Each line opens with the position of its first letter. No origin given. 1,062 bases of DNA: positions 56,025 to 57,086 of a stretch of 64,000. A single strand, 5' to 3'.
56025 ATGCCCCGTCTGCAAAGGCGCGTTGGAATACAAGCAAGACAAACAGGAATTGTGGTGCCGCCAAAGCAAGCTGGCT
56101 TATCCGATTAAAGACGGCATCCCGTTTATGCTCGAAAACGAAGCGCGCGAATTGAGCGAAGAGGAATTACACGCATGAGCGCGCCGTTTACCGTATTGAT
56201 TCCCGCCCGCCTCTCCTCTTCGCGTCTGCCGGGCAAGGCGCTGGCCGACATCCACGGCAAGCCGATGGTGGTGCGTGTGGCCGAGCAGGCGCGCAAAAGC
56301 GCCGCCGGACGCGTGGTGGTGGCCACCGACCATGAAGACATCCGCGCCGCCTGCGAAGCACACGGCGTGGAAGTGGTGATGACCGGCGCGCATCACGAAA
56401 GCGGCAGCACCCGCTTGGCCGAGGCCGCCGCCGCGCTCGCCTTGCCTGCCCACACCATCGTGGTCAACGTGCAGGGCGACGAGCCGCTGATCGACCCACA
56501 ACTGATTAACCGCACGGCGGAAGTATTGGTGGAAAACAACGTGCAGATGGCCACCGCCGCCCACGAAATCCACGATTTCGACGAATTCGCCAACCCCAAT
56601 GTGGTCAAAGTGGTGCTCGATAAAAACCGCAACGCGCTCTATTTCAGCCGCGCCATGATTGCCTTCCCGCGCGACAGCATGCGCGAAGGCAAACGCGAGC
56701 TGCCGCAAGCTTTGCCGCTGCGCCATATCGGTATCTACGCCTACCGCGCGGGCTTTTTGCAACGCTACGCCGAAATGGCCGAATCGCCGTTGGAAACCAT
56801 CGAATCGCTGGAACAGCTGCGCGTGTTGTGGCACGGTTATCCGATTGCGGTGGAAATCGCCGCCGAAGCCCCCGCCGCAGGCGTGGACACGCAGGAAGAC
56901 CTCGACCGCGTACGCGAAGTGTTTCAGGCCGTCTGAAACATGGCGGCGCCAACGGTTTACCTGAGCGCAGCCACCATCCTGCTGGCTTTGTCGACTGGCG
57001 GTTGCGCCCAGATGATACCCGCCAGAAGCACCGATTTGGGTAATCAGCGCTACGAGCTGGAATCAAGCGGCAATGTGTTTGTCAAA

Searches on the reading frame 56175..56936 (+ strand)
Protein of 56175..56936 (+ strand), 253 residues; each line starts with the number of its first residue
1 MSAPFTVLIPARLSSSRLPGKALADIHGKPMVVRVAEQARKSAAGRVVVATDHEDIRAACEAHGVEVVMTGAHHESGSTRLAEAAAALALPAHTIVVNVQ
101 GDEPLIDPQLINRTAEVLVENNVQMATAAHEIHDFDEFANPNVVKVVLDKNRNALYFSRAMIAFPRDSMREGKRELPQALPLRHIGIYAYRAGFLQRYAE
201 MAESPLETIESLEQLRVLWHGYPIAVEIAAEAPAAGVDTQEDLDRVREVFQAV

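Call 16: find_related_loci(query=window:56175-56936:+, collection=genome_contigs, flank=10000)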
Query window:56175-56936:+ (253 aa) in genome_contigs; peptide patterns used: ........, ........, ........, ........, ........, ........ (x = any residue, [..] = any of these).
599 stretches matched a pattern (row limit reached: there are more); 572 encode a relative of the query (tblastn E <= 1e-3); the best 80 are kept; 80 distinct loci.
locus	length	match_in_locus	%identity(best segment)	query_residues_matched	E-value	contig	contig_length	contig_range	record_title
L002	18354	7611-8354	86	5-252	1e-142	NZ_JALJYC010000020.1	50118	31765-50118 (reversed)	Neisseria perflava strain 327A Ga0456413_20, whole genome shotgun sequence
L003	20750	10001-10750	84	5-253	6e-138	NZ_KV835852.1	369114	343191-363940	Neisseria sp. HMSC078H04 Scaffold439, whole genome shotgun sequence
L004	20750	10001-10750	84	5-253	1e-137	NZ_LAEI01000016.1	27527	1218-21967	Neisseria flavescens strain CD-NF2 seq0113, whole genome shotgun sequence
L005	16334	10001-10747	84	5-252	2e-136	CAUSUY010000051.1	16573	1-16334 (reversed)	MAG TPA_asm: uncultured Neisseria sp. isolate DRR247343_bin.14_MetaWRAP_v1.3_MAG genome assembly, contig: ERZ14222128.28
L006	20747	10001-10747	83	5-252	3e-136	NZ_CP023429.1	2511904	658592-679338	Neisseria weixii strain 10022 chromosome, complete genome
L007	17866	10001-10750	83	5-253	6e-136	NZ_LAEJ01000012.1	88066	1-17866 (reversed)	Neisseria flavescens strain CD-NF3 seq0043, whole genome shotgun sequence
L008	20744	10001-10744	81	5-252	4e-134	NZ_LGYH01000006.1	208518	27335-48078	Neisseria sp. 83E34 contig_6, whole genome shotgun sequence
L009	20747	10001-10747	82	5-252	6e-134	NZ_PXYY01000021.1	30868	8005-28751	Neisseria iguanae strain ATCC 51483 Scaffold21, whole genome shotgun sequence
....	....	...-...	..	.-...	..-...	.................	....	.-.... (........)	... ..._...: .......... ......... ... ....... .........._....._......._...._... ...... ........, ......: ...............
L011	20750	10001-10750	84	5-253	2e-131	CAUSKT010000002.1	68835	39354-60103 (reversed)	MAG TPA_asm: uncultured Neisseria sp. isolate SRR5395374_bin.13_MetaWRAP_v1.3_MAG genome assembly, contig: ERZ14221179_9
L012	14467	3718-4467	84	5-253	2e-131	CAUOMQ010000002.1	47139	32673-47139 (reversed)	MAG TPA_asm: uncultured Neisseria sp. isolate SRR11085298_bin.13_MetaWRAP_v1.3_MAG genome assembly, contig: ERZ14207233.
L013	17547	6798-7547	83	5-253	6e-131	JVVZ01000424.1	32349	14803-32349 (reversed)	Neisseria meningitidis strain 1273_NMEN 1450_32349_441569, whole genome shotgun sequence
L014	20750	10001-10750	83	5-253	7e-131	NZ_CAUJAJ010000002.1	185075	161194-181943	Neisseria viridiae isolate M_448-sc-2011-12-13T12:42:00Z-1324694 NODE_9_length_185003_cov_38.540993, whole genome shotgu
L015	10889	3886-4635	84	5-253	1e-130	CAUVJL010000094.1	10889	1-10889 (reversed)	MAG TPA_asm: uncultured Neisseria sp. isolate SRR13061535_bin.18_MetaWRAP_v1.3_MAG genome assembly, contig: ERZ21659679.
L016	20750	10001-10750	84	5-253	2e-130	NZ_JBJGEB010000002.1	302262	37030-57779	Neisseria oralis strain EXNM717 11583805, whole genome shotgun sequence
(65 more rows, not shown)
